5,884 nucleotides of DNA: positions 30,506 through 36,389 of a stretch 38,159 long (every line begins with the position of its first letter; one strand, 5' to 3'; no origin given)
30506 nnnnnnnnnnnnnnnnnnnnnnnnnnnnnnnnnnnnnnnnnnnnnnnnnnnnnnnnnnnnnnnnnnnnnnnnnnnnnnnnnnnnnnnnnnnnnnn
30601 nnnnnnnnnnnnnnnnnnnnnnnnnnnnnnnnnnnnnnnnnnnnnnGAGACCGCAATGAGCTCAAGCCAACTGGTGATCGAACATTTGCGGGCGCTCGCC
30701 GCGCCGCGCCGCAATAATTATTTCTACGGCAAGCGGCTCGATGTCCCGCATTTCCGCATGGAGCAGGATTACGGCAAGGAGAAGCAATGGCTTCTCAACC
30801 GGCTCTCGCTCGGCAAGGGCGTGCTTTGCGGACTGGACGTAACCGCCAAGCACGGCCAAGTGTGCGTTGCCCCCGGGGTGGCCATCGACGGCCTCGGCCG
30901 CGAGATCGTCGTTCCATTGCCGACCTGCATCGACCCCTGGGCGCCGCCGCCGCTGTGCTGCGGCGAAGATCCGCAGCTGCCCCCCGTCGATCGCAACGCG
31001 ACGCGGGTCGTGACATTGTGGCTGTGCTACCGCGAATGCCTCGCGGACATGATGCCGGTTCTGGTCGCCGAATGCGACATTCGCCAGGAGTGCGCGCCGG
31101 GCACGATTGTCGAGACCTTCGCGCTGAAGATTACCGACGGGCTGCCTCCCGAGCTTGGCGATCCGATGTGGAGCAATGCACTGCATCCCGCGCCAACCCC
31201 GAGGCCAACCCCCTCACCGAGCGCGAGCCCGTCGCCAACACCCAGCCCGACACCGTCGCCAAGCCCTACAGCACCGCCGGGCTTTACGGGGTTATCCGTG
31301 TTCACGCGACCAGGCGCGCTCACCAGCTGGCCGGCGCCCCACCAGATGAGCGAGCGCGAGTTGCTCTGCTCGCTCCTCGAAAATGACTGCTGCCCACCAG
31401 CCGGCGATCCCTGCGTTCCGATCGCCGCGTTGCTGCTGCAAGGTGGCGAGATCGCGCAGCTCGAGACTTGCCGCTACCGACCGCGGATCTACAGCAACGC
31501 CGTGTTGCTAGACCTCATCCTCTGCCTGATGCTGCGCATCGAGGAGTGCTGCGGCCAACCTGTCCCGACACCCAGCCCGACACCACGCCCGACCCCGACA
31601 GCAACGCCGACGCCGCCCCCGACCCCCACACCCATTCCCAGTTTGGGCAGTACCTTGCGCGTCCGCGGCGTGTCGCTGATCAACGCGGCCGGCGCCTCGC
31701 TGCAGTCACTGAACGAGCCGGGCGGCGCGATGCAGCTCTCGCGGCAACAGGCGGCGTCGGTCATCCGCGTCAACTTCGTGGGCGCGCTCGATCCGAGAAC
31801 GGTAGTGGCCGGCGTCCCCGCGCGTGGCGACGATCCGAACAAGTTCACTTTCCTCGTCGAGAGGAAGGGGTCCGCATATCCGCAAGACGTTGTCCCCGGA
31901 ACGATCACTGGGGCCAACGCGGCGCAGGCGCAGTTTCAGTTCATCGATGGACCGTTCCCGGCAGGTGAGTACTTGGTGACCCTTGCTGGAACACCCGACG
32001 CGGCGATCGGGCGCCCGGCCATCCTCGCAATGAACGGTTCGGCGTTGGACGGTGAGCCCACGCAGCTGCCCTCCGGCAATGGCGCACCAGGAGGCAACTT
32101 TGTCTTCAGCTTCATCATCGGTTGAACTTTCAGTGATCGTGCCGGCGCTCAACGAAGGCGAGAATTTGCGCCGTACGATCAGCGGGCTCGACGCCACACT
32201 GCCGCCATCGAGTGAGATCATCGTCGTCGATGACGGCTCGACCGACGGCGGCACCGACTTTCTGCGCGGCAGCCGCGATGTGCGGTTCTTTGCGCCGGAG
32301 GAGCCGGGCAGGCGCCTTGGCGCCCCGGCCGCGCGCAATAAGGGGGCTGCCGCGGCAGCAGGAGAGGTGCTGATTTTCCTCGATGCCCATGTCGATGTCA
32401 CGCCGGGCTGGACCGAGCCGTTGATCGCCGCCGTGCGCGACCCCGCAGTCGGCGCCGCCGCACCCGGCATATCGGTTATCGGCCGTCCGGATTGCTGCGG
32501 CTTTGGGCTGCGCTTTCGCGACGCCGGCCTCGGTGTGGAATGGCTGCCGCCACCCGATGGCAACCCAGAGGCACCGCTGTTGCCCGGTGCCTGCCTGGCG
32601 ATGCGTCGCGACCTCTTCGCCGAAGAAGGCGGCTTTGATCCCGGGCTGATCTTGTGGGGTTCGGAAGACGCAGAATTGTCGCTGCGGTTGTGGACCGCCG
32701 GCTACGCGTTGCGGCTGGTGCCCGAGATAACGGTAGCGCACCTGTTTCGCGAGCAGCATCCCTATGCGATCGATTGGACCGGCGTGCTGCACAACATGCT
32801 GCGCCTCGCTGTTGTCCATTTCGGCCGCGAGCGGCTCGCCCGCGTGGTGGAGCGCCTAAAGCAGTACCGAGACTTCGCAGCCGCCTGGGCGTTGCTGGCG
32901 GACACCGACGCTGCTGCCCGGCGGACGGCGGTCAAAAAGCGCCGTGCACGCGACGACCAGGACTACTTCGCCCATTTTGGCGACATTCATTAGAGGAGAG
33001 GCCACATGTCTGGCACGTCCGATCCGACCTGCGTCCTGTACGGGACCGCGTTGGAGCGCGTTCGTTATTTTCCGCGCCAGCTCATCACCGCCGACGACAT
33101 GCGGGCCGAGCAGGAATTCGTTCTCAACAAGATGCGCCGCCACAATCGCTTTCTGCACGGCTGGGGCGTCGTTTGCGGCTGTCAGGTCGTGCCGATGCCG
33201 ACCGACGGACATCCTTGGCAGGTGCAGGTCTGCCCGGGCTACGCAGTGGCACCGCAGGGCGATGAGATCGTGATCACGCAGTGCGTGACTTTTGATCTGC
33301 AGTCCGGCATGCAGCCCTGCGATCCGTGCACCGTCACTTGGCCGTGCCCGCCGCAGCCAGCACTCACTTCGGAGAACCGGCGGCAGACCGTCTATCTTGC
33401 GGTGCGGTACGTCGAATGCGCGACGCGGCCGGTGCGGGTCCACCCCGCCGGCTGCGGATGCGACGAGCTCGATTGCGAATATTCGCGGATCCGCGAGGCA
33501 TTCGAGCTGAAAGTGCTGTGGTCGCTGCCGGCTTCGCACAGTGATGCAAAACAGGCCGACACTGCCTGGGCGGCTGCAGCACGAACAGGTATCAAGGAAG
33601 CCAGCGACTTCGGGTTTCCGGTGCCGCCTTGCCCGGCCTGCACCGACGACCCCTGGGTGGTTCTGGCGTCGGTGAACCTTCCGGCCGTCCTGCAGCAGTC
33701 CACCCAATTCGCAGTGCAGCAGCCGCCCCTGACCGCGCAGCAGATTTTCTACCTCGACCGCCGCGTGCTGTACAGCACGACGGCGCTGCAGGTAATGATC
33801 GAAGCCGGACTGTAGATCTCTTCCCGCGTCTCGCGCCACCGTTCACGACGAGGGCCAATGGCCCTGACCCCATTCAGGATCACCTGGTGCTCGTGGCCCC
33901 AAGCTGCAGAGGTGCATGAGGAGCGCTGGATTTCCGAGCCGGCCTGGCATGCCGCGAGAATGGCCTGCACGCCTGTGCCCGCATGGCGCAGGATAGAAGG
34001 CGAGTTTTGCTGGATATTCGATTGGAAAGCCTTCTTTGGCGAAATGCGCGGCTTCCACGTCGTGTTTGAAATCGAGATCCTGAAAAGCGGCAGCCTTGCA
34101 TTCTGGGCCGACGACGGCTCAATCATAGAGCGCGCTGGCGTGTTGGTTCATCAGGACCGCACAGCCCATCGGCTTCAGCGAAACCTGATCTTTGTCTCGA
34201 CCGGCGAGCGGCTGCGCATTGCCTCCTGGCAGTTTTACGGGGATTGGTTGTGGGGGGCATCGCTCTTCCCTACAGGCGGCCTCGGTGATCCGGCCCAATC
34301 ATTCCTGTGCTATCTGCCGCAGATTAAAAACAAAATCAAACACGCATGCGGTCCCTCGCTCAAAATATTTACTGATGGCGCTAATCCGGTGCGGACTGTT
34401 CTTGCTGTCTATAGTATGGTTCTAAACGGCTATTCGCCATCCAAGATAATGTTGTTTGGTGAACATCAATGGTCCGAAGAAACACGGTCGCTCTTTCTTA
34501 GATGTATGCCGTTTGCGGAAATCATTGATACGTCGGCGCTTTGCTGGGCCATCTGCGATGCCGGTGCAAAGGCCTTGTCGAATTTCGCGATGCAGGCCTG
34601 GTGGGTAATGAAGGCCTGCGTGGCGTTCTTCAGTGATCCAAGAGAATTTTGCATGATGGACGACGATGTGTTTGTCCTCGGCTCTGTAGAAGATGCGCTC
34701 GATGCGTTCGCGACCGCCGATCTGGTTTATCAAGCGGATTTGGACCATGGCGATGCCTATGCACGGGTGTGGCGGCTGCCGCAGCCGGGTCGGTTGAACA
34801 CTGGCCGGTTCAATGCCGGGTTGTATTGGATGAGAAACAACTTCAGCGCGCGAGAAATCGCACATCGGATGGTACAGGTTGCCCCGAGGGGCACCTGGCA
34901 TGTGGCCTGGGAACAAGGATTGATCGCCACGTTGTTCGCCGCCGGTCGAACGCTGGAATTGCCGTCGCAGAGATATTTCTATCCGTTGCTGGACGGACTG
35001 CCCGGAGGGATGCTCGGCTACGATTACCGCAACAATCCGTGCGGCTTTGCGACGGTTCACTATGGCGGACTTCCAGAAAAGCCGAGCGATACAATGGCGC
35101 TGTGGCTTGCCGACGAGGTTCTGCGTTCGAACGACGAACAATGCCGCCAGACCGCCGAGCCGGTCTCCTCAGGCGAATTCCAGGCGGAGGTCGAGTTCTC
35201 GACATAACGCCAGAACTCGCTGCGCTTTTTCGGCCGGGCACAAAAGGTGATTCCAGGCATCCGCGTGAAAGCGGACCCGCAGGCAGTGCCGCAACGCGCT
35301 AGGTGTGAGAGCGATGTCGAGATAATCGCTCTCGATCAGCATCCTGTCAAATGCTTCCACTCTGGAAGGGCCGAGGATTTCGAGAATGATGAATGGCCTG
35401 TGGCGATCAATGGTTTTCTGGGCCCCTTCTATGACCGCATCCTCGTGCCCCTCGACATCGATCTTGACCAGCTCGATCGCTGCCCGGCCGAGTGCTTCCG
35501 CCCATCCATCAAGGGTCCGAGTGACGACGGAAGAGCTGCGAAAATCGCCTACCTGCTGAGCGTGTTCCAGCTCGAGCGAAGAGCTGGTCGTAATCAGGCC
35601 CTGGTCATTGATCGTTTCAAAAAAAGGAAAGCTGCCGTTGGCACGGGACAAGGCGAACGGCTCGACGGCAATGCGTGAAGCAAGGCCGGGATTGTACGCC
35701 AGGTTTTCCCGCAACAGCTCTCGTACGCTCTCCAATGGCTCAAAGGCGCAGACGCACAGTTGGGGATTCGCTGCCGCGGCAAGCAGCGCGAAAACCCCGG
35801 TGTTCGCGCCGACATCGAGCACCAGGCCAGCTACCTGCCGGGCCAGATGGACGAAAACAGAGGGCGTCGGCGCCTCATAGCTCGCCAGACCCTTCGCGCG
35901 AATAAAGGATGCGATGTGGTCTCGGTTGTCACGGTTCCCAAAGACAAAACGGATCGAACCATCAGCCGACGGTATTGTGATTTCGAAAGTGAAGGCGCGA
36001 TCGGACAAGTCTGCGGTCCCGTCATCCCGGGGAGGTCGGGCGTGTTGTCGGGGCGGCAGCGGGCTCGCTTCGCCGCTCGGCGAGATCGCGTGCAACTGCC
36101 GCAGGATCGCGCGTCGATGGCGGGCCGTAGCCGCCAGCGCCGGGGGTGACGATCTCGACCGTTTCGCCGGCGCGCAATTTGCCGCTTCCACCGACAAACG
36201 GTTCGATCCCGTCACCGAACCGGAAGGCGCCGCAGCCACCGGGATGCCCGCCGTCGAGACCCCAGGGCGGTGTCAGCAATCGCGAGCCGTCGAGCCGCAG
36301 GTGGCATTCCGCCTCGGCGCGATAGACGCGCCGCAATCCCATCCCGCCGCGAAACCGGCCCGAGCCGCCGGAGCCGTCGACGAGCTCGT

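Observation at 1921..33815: Apparently complete extracellular contractile injection system (eCIS) in one plus-strand array of about 32 kb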

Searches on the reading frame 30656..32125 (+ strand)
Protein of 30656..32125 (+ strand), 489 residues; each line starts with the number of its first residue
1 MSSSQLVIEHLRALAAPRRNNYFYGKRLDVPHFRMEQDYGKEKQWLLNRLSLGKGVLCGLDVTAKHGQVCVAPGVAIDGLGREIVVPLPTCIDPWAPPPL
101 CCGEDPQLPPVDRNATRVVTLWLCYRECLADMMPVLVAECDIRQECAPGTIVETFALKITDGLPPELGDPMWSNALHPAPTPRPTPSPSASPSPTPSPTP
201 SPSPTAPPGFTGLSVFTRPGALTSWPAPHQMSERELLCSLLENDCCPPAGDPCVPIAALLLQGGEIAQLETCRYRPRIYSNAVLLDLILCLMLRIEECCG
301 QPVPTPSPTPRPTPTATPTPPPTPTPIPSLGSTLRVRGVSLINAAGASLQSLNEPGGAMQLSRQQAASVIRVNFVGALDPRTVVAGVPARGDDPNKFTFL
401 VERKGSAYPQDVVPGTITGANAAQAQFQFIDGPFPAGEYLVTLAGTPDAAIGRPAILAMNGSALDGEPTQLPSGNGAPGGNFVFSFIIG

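Call 5: search_protein_families(library=pfam, proteins=[window:30656-32125:+], max_evalue=0.01)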
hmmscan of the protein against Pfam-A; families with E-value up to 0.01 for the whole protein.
window:30656-32125:+ (489 aa): 0 families

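Call 19: search_protein_families(library=pfam, proteins=[window:30656-32125:+], max_evalue=10)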
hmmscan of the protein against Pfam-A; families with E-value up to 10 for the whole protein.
window:30656-32125:+ (489 aa): 1 family
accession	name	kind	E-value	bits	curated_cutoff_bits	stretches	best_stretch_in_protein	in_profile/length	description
PF05887.16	Trypan_PARP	-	1.4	9.3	100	2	301-334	84-116/134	Procyclic acidic repetitive protein (PARP)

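Call 35: search_protein_families(library=ncbifam, proteins=[window:30656-32125:+], max_evalue=0.1)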
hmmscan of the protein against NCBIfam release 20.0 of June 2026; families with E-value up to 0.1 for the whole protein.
window:30656-32125:+ (489 aa): 4 families
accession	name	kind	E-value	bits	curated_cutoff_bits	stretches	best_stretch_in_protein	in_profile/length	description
NF053767.1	CIS13_fam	equivalog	1.7e-16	60.4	370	1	18-161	5-136/392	CIS13 family contractile injection system protein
NF037973.1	metallo_SslE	exception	8.5e-05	20.1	3000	2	298-339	58-99/1519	lipoprotein metalloprotease SslE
NF033186.1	internalin_K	exception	0.00024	19.7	1100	1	292-329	502-539/604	class 1 internalin InlK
NF007285.1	PRK09752.1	equivalog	0.0022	15.7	1459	1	292-348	912-968/1250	AIDA-I family autotransporter adhesin YfaL/EhaC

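Call 36: search_protein_families(library=phrogs, proteins=[window:30656-32125:+], max_evalue=0.01)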
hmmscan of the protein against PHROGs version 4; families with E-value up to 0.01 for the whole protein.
window:30656-32125:+ (489 aa): 1 family
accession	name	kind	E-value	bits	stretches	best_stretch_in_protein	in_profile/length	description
phrog_15511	-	unknown function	0.0018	18.4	1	300-332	201-234/511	-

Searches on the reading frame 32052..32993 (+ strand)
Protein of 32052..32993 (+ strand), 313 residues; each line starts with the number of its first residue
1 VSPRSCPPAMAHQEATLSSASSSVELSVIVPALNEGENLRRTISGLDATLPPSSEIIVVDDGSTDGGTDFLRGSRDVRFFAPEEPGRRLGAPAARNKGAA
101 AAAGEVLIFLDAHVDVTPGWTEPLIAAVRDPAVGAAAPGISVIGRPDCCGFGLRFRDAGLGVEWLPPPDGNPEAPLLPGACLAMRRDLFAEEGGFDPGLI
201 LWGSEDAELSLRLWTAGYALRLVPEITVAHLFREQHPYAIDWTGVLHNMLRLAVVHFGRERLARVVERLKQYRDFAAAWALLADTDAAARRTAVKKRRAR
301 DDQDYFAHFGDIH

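Call 5: search_protein_families(library=pfam, proteins=[window:32052-32993:+], max_evalue=0.01)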
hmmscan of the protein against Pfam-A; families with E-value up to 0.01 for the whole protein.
window:32052-32993:+ (313 aa): 6 families
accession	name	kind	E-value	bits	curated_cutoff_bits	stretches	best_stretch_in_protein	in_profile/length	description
PF00535.33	Glycos_transf_2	-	2.2e-22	80.2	23.3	1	27-140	1-115/168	Glycosyl transferase family 2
PF10111.15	Glyco_tranf_2_2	-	1e-09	38.8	27.3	1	27-113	1-91/276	Glycosyltransferase like family 2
PF13641.12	Glyco_tranf_2_3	-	2.1e-09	38.2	27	1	176-235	158-216/230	Glycosyltransferase like family 2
PF02709.20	Glyco_transf_7C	-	1.9e-06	27.8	23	1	179-231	21-72/78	N-terminal domain of galactosyltransferase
PF13632.12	Glyco_trans_2_3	-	3e-05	24.4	27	1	177-251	72-138/198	Glycosyl transferase family group 2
PF13506.12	Glyco_transf_21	-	0.00096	19.1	21.7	0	179-233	104-157/174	Glycosyl transferase family 21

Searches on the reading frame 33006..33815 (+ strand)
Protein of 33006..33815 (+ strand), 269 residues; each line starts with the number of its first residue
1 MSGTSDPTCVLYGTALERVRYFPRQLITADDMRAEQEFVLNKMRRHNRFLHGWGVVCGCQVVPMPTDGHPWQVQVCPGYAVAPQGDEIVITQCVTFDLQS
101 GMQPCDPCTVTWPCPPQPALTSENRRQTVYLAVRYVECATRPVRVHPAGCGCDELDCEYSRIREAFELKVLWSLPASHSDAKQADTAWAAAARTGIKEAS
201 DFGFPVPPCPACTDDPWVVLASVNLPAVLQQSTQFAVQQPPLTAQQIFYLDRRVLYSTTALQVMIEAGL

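Call 5: search_protein_families(library=pfam, proteins=[window:33006-33815:+], max_evalue=0.01)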
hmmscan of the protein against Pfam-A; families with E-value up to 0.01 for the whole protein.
window:33006-33815:+ (269 aa): 0 families

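Call 19: search_protein_families(library=pfam, proteins=[window:33006-33815:+], max_evalue=10)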
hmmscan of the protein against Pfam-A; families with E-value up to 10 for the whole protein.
window:33006-33815:+ (269 aa): 0 families

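Call 35: search_protein_families(library=ncbifam, proteins=[window:33006-33815:+], max_evalue=0.1)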
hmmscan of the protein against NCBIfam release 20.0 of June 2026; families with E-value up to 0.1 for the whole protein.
window:33006-33815:+ (269 aa): 1 family
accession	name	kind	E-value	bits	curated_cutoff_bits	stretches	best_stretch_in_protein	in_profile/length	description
NF053767.1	CIS13_fam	equivalog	8.3e-20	71.4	370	2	16-99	4-87/392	CIS13 family contractile injection system protein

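Call 36: search_protein_families(library=phrogs, proteins=[window:33006-33815:+], max_evalue=0.01)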
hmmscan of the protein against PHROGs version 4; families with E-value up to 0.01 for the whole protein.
window:33006-33815:+ (269 aa): 0 families

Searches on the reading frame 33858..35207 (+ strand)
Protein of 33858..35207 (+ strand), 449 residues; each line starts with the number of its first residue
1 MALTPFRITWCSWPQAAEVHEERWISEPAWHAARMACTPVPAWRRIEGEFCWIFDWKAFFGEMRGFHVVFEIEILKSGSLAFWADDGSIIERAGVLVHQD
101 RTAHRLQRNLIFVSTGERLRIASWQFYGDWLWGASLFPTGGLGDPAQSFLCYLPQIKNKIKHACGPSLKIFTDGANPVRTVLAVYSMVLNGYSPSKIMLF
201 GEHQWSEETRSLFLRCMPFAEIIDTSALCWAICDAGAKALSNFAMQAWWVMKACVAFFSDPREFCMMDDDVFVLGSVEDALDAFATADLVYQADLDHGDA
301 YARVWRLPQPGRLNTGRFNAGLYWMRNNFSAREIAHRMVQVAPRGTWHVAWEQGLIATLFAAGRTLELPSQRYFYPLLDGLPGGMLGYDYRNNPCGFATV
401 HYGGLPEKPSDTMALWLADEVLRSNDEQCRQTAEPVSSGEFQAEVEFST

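Call 5: search_protein_families(library=pfam, proteins=[window:33858-35207:+], max_evalue=0.01)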
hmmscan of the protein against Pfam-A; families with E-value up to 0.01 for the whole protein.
window:33858-35207:+ (449 aa): 0 families

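Call 19: search_protein_families(library=pfam, proteins=[window:33858-35207:+], max_evalue=10)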
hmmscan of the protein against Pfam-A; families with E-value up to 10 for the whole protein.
window:33858-35207:+ (449 aa): 1 family
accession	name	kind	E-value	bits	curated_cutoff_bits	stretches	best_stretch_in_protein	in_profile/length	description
PF20508.3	DUF6734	-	0.19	11.6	27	1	245-304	80-136/286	Family of unknown function (DUF6734)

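Call 35: search_protein_families(library=ncbifam, proteins=[window:33858-35207:+], max_evalue=0.1)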
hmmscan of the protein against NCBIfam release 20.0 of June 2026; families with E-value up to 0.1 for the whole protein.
window:33858-35207:+ (449 aa): 1 family
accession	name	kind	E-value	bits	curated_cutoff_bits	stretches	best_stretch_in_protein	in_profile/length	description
NF045582.1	Npun_R2823_gen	subfamily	0.049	13.2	250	1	250-299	94-142/299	Npun_R2821/Npun_R2822 family protein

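Call 36: search_protein_families(library=phrogs, proteins=[window:33858-35207:+], max_evalue=0.01)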
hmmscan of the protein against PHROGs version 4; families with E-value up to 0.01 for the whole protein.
window:33858-35207:+ (449 aa): 0 families

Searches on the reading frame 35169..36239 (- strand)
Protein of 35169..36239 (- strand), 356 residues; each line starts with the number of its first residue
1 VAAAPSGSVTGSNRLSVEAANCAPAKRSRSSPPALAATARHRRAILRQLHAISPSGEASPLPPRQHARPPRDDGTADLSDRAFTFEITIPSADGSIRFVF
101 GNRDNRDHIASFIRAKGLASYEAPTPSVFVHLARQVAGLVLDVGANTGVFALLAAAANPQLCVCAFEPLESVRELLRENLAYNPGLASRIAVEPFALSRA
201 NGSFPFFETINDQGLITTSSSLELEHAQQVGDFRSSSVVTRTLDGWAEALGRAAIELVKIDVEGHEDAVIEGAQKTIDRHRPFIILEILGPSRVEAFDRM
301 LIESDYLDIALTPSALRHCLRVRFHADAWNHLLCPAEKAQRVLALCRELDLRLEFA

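Call 74: search_protein_families(library=pfam, proteins=[window:35169-36239:-], max_evalue=0.01)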
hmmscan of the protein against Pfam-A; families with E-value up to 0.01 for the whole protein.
window:35169-36239:- (356 aa): 2 families
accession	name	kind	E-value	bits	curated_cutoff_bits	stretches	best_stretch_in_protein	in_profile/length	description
PF05050.19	Methyltransf_21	-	9.1e-18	65.4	22.7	1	142-292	1-152/173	Methyltransferase FkbM domain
PF05575.17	V_cholerae_RfbT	-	0.0024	17.7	27.9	1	140-280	83-217/286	Vibrio cholerae RfbT protein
